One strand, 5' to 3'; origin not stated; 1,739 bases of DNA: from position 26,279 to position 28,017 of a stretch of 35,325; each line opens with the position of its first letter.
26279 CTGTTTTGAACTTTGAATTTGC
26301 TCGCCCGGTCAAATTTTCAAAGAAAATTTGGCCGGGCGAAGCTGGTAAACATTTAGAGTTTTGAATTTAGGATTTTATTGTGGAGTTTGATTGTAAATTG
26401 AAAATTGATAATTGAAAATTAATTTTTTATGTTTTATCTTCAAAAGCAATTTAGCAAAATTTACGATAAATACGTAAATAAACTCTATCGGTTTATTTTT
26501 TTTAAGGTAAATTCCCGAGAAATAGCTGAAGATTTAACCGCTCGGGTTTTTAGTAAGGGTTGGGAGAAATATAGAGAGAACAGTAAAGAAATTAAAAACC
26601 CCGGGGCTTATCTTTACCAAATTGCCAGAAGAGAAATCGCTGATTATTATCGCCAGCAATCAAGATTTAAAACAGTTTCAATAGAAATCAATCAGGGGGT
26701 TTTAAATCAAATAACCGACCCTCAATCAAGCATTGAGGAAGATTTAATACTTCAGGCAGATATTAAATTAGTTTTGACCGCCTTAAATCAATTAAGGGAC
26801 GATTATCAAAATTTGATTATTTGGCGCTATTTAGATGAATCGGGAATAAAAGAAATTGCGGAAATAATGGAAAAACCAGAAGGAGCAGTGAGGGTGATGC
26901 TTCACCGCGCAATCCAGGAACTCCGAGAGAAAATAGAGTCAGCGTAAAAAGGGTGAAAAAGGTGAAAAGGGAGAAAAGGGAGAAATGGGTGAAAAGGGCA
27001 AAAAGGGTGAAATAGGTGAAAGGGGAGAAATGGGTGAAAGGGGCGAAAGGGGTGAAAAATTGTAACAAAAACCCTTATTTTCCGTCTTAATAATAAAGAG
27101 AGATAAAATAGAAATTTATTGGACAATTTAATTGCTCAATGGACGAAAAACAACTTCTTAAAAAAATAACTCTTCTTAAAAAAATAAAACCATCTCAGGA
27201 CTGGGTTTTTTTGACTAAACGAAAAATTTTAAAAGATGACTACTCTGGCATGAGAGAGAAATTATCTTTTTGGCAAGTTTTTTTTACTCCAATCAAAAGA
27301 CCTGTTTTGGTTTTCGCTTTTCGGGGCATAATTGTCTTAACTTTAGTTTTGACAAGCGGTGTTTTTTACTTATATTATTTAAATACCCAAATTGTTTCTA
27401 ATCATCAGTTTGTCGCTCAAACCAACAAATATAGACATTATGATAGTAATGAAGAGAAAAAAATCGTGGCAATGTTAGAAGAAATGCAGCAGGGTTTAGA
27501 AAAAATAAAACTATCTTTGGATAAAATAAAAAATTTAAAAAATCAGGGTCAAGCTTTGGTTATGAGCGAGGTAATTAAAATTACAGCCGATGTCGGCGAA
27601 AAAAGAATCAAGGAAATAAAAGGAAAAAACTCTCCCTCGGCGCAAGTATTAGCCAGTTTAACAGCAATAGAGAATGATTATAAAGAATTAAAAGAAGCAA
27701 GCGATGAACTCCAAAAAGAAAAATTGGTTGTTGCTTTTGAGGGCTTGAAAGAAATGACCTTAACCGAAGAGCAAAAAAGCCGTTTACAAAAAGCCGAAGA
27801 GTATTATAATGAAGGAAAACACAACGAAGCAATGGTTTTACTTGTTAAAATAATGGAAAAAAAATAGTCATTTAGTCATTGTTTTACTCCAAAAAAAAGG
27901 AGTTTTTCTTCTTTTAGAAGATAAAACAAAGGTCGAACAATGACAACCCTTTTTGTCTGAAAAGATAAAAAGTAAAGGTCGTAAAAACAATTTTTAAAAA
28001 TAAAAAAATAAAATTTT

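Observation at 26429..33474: ECF sigma / anti-sigma-like pair next to a PG-tethered giant surface protein, a processive GT2 synthase and a membrane CxxC protein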

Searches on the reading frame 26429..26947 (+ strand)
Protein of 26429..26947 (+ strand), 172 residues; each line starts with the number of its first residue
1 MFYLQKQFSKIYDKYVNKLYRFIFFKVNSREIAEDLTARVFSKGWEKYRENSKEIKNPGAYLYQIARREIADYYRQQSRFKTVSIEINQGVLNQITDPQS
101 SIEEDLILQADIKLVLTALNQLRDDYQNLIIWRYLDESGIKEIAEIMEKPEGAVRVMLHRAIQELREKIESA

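Call 3: search_protein_families(library=pfam, proteins=[window:26429-26947:+], max_evalue=0.1)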
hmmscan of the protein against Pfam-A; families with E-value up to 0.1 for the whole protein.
window:26429-26947:+ (172 aa): 6 families
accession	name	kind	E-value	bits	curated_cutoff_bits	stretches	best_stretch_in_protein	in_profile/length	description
PF08281.18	Sigma70_r4_2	-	5.3e-13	48.8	25.7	1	114-165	3-54/54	Sigma-70, region 4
PF04542.20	Sigma70_r2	-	1.6e-11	44.3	24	1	11-79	1-70/71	Sigma-70 region 2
PF04545.22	Sigma70_r4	-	3.2e-08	33.4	24.1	1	118-167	1-50/50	Sigma-70, region 4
PF06530.18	Phage_antitermQ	-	0.0019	18.6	26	0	112-161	53-102/118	Phage antitermination protein Q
PF12085.13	DUF3562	-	0.028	14.5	26.3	0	139-167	7-35/60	Protein of unknown function (DUF3562)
PF22167.2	PH0730-like_N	-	0.093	13.3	30.2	0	139-160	17-38/60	PH0730-like, N-terminal domain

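Call 4: search_protein_families(library=ncbifam, proteins=[window:26429-26947:+], max_evalue=0.1)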
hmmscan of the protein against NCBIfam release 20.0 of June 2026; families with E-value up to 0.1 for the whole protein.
window:26429-26947:+ (172 aa): 88 families (the best 25 are shown)
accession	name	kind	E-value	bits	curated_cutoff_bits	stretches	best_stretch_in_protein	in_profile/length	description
TIGR02952.1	Sig70_famx2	equivalog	2.6e-33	115.3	206.45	1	6-167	11-168/170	ECF subfamily RNA polymerase sigma factor, BldN family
NF007220.0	PRK09639.1-5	equivalog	3.3e-24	85.6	260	1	5-171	2-166/181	RNA polymerase sigma factor SigX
TIGR02937.1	sigma70-ECF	superfamily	4.7e-23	81.6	42.9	1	8-169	3-165/165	sigma-70 family RNA polymerase sigma factor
TIGR02985.1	Sig70_bacteroi1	subfamily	9.8e-23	81.2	126.4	1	6-169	1-162/162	RNA polymerase sigma-70 factor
NF058625.1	sigma_PG0214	equivalog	4.9e-22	78.4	130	1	5-170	3-162/170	GFO_1088 family ECF-type sigma factor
TIGR02950.1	SigM_subfam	subfamily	6.9e-22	78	147.95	1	9-168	3-157/159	RNA polymerase sigma factor, SigM family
NF006930.0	PRK09415.1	subfamily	2.3e-20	73.2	198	1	7-171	17-177/179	RNA polymerase factor sigma C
NF007217.0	PRK09639.1-1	equivalog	4.5e-18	65.7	239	1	5-170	2-166/194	RNA polymerase sigma factor SigX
NF009166.1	PRK12513.1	equivalog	8.3e-18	64.8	206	1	7-170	23-187/193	RNA polymerase sigma factor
NF009195.0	PRK12543.1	subfamily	4.8e-16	58.8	197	1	5-170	19-179/192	RNA polymerase sigma factor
NF009171.0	PRK12518.1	equivalog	4.9e-16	59.1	208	1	6-169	27-184/191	RNA polymerase sigma factor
NF007226.0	PRK09644.1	equivalog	1e-15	58.2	199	1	9-169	4-157/166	RNA polymerase sigma factor SigM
TIGR02989.1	Sig-70_gvs1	subfamily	1e-15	58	124.55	1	6-167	1-156/158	RNA polymerase sigma-70 factor, Rhodopirellula/Verrucomicrobium family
TIGR02983.1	SigE-fam_strep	subfamily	2e-15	57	141.55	1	5-171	5-160/162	SigE family RNA polymerase sigma factor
NF009174.0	PRK12522.1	equivalog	2.3e-15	57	217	1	7-171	4-169/175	RNA polymerase sigma factor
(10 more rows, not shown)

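Call 48: search_solved_structures(query=window:26429-26947:+, max_evalue=0.00001)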
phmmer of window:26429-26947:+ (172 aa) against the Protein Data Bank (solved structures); distinct sequences matched with E-value up to 0.00001: 5.
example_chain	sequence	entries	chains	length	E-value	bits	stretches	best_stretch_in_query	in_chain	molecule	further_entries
6dxo_A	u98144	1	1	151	4.4e-15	59.6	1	7-79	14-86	RNA polymerase ECF-subfamily sigma factor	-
5wuq_A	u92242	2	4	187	5.8e-11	46.2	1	5-169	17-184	ECF RNA polymerase sigma factor SigW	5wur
6dv9_F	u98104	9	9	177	2.1e-07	34.6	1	10-169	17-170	ECF RNA polymerase sigma factor SigL | RNA polymerase sigma factor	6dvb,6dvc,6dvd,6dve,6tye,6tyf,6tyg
6jcy_F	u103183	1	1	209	9.1e-07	32.6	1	18-167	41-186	ECF RNA polymerase sigma factor SigH,ECF RNA polymerase sigma factor SigE,ECF RNA polymera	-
6jhe_A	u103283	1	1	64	3.2e-06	30.8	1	119-169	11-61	ECF RNA polymerase sigma factor SigW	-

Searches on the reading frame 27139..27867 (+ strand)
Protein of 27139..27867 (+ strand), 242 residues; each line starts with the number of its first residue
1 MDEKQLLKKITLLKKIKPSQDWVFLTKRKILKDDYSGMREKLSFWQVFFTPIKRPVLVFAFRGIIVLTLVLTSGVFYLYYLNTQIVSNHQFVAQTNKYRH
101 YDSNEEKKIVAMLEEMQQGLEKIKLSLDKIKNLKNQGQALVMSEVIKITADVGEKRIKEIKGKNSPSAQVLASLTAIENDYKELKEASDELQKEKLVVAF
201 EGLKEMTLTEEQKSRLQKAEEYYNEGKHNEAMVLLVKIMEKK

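Call 3: search_protein_families(library=pfam, proteins=[window:27139-27867:+], max_evalue=0.1)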
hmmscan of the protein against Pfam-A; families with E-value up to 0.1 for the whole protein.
window:27139-27867:+ (242 aa): 4 families
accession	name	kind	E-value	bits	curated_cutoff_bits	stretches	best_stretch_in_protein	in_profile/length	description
PF06409.17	NPIP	-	0.0097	16.1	27.5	1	56-191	22-125/207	Nuclear pore complex interacting protein (NPIP)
PF10726.14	DUF2518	-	0.053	13.6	25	0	59-148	37-122/145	Protein of function (DUF2518)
PF16740.10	SKA2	-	0.054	13.7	30.1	0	159-220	31-93/110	Spindle and kinetochore-associated protein 2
PF18100.6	PDE4_UCR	-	0.068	14.3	26.9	0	166-212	3-52/119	Phosphodiesterase 4 upstream conserved regions (UCR)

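Call 4: search_protein_families(library=ncbifam, proteins=[window:27139-27867:+], max_evalue=0.1)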
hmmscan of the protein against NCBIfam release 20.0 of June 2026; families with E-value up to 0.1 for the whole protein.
window:27139-27867:+ (242 aa): 1 family
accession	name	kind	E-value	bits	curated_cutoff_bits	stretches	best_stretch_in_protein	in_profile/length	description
TIGR02872.1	spore_ytvI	equivalog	0.032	13.6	198.15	1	63-152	55-143/341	sporulation integral membrane protein YtvI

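Call 10: find_homologous_proteins(query=window:27139-27867:+)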
Query window:27139-27867:+ (242 aa): 8 proteins with E <= 0.001 among 1759 candidates.
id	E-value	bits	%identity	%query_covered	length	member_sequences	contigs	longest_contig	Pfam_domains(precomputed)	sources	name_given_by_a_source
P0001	8.3e-147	504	100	100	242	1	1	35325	-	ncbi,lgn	-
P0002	1.6e-77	278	58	99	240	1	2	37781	-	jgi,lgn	-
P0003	1.7e-63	232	56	89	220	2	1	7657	-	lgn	-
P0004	6.8e-47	178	45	99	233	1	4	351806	-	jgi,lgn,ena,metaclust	metaclust:\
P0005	6.2e-42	162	43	98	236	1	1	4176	-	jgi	-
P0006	8.8e-41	158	42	100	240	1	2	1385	-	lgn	-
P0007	8.4e-36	142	36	93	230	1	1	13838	-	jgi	-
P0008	1.3e-22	98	29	98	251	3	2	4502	-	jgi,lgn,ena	-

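Call 12: find_encoding_contigs(protein=P0004, flank=8000, max_places=2)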
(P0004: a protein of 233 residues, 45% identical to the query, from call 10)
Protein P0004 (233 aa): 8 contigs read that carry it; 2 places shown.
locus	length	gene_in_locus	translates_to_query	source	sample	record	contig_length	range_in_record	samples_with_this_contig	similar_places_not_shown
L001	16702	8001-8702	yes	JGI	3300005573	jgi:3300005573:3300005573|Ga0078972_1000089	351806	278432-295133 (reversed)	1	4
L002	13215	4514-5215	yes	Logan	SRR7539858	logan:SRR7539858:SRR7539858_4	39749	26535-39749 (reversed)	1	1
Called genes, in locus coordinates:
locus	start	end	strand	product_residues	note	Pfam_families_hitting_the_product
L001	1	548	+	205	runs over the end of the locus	-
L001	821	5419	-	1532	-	-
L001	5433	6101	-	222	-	-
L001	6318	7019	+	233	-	PF08220:HTH_DeoR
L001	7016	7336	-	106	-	-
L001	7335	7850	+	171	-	PF04542:Sigma70_r2, PF08281:Sigma70_r4_2, PF04545:Sigma70_r4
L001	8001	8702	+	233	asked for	-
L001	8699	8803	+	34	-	-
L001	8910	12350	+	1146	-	PF01471:PG_binding_1 (weak)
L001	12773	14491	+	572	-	PF01471:PG_binding_1 (faint)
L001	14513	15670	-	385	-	PF01041:DegT_DnrJ_EryC1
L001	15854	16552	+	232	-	PF00483:NTP_transferase, PF12804:NTP_transf_3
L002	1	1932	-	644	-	?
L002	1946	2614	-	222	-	-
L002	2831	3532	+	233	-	PF08220:HTH_DeoR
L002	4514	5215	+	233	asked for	-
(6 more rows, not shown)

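Call 37: find_homologous_proteins(query=A3)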
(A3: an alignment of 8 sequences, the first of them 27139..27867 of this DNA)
Query A3 (8 sequences) (242 aa, profile of the alignment): 29 proteins with E <= 0.001 among 8000 candidates.
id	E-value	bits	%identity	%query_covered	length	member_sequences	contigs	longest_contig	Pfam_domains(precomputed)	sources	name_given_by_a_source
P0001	5.6e-102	358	100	100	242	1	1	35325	-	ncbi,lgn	-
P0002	6.1e-100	352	58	99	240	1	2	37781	-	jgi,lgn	-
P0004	9.9e-93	328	45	99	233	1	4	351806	-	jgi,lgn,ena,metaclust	metaclust:\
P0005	8.3e-92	325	43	98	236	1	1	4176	-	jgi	-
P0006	3.4e-91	323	42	100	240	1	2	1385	-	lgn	-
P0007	2.1e-88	314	36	93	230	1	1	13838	-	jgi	-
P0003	1.0e-85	305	56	89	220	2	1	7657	-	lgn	-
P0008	1.1e-83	298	29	98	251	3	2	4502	-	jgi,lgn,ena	-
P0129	1.6e-81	291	43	98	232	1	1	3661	-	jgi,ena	-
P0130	3.4e-80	287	46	99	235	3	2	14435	-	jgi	-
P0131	7.9e-77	276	44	100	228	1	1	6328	-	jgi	jgi:hypothetical protein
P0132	5.0e-76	273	42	100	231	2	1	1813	-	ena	-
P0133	1.2e-75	272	41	100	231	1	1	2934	-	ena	-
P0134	1.2e-75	272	43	100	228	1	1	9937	-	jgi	jgi:hypothetical protein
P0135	5.3e-65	237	41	98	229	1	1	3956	-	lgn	-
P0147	2.6e-17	81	29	97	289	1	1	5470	PF18915.6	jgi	-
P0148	5.1e-11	61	71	13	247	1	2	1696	PF18915.6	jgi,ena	-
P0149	1.3e-8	53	37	27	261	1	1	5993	PF18915.6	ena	-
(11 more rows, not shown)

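Call 40: search_protein_families(library=pfam, alignment_id=A4, max_evalue=0.01)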
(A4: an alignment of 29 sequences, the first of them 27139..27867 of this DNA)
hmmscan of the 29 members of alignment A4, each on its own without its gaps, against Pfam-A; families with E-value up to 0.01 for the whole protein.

A. member 1, window:27139-27867:+ (242 aa): 1 family
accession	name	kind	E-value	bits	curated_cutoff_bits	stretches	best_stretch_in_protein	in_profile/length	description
PF06409.17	NPIP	-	0.0097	16.1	27.5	0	56-191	22-125/207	Nuclear pore complex interacting protein (NPIP)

B. families by the number of members that match (of 29 scanned): 11 families
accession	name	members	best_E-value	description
PF18915.5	DUF5667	3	9e-12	Domain of unknown function (DUF5667)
PF06409.17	NPIP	3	0.0031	Nuclear pore complex interacting protein (NPIP)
PF02203.21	TarH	2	0.00038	Tar ligand binding domain homologue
PF03446.21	NAD_binding_2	2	0.0028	NAD binding domain of 6-phosphogluconate dehydrogenase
PF20936.3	GCIP_C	1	0.00037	Grap2 and cyclin-D-interacting, C-terminal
PF10039.14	DUF2275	1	0.0013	Predicted integral membrane protein (DUF2275)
PF01503.22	PRA-PH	1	0.003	Phosphoribosyl-ATP pyrophosphohydrolase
PF08167.18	RIX1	1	0.0037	rRNA processing/ribosome biogenesis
PF18100.6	PDE4_UCR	1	0.0045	Phosphodiesterase 4 upstream conserved regions (UCR)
PF01786.24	AOX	1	0.0073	Alternative oxidase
PF14559.12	TPR_19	1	0.0099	Tetratricopeptide repeat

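Call 43: predict_structure(alignment_id=A4)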
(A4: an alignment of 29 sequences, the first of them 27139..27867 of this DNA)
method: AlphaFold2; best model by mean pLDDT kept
length: 242 residues; sequences in the alignment: 29
mean_pLDDT: 77.6   pTM: 0.57
mean pLDDT of the five models: 77.6, 77.2, 73.6, 70.8, 67.9
residues with pLDDT >= 90: 104; 70-90: 48; 50-70: 67; < 50: 23
segments of 3 or more residues with pLDDT < 50: 35-42, 82-92
pLDDT, mean of each block of 10 residues (from residue 1): 75 67 65 47 52 54 64 61 45 53 74 86 92 93 93 91 82 92 96 97 96 98 97 96 77
secondary structure, 60 per line:
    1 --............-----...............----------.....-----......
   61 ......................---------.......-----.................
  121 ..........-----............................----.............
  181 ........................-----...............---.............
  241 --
elements in order: H3-14 H20-34 H45-49 H55-82 H92-98 H104-130 H136-163 H168-204 H210-224 H228-240

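Call 47: fold_search(model_id=the predicted structure, library=pdb)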
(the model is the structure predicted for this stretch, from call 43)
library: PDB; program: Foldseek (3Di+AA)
matches with E <= 10: 250; with E <= 0.001: 0
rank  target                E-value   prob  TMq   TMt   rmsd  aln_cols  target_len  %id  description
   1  8zah_A                4.1e-01  0.60  0.20  0.19   8.2        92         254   15  Crystal structure of the channel protein CorA from Campylobacter jejuni (released 2024-06-19)
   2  6zbc_D                5.0e-01  0.25  0.22  0.26  24.1       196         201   14  Merozoite surface protein 1 (MSP-1) from Plasmodium falciparum, main conformation (released 2021-05-19)
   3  8qae_C                5.3e-01  0.72  0.26  0.52   4.8        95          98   15  X-ray crystal structure of a de novo designed single-chain antiparallel 6-helix alpha-helical barrel, sc-apCC-6-SLLA (released 2024-07-03)
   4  8zak_B                5.6e-01  0.60  0.21  0.21   8.3        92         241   14  Crystal structure of the channel protein CorA from Campylobacter jejuni in complex with Ni2+ (released 2024-06-19)
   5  8zak_A                8.5e-01  0.33  0.22  0.21   8.6       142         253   10  Crystal structure of the channel protein CorA from Campylobacter jejuni in complex with Ni2+ (released 2024-06-19)
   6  9uxh_F                1.0e+00  0.10  0.18  0.08  28.4       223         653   15  type II Lamassu, LmuACB with DNA (released 2026-03-25)
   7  8zah_B                1.2e+00  0.35  0.20  0.20   8.1        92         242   15  Crystal structure of the channel protein CorA from Campylobacter jejuni (released 2024-06-19)
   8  9k85_A                1.3e+00  0.18  0.21  0.23  15.9       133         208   20  Cryo-EM structure of designed zinc-induced filament Fiber-n6-Zn1-HEHE-46 (released 2025-10-29)
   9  8eq8_A                1.8e+00  0.09  0.20  0.21  16.0       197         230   13  The crystal structure of 14-3-3 Beta containing 3-nitrotyrosine at position Y130 (released 2023-01-25)
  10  4tql_B                1.9e+00  0.10  0.18  0.18  27.6       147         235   19  Computationally designed three helix bundle (released 2014-10-15)
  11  9a72_A                2.2e+00  0.25  0.25  0.21  22.4       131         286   12  Integrative model of YFMS-CHEW by crosslinking MS and deep learning (released 2024-09-18)
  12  3mq1_E                2.3e+00  0.54  0.27  0.60   4.6        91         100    6  Crystal Structure of Dust Mite Allergen Der p 5 (released 2010-06-02)
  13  5j1f_A                2.3e+00  0.23  0.28  0.32   9.0       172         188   13  Structure of the spectrin repeats 5 and 6 of the plakin domain of plectin (released 2016-07-20)
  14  5yny_B                2.4e+00  0.51  0.29  0.52   4.8       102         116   10  Structure of house dust mite allergen Der F 21 in PEG2KMME (released 2019-03-13)
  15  5n77_E                2.4e+00  0.35  0.24  0.23   5.4        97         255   12  Crystal structure of the cytosolic domain of the CorA magnesium channel from Escherichia coli in complex with magnesiu (released 2017-07-12)
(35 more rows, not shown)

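Call 49: search_solved_structures(query=A4, max_evalue=1)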
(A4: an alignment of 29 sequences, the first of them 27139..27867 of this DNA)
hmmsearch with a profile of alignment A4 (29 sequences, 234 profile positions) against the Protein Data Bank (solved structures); distinct sequences matched with E-value up to 1: 45.
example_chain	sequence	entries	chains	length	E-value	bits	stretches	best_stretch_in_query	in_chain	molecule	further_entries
8a3k_UNK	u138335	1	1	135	0.0026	20.6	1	93-184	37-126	sc-apCC-4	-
2zdi_A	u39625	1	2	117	0.0058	19.4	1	81-187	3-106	Prefoldin subunit beta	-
8qae_A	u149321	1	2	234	0.0084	18.9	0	99-184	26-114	sc-apCC-6-SLLA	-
7wu7_2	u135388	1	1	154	0.017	17.9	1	95-188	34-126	Prefoldin subunit 2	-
7y9n_A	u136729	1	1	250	0.017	17.9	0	133-196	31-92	Spike protein S2',5HB-H2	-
6nr8_2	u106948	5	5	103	0.019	17.7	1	95-180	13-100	Prefoldin subunit 2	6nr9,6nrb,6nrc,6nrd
6v47_B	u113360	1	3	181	0.11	15.3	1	140-188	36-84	Hemagglutinin HA2 chain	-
8udg_A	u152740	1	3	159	0.13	15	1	133-194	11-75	Hemagglutinin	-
6nyi_A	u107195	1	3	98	0.15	14.8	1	105-198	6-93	Design construct XXA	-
9jm3_B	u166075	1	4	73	0.16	14.7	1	141-197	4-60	LRO-C2-35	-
9r1k_A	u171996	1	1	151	0.19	14.5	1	85-183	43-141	sc-apCC-4-A7F-1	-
9r1m_A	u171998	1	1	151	0.2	14.4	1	85-183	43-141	sc-apCC-4-LMF-1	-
25ih_A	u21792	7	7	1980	0.21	14.3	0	60-137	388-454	Sodium channel protein type 8 subunit alpha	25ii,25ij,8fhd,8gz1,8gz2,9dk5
8dis_d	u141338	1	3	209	0.23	14.2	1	142-188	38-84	Hemagglutinin HA2 chain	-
9jm2_B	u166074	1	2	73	0.25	14.1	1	141-198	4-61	LRO-C2-35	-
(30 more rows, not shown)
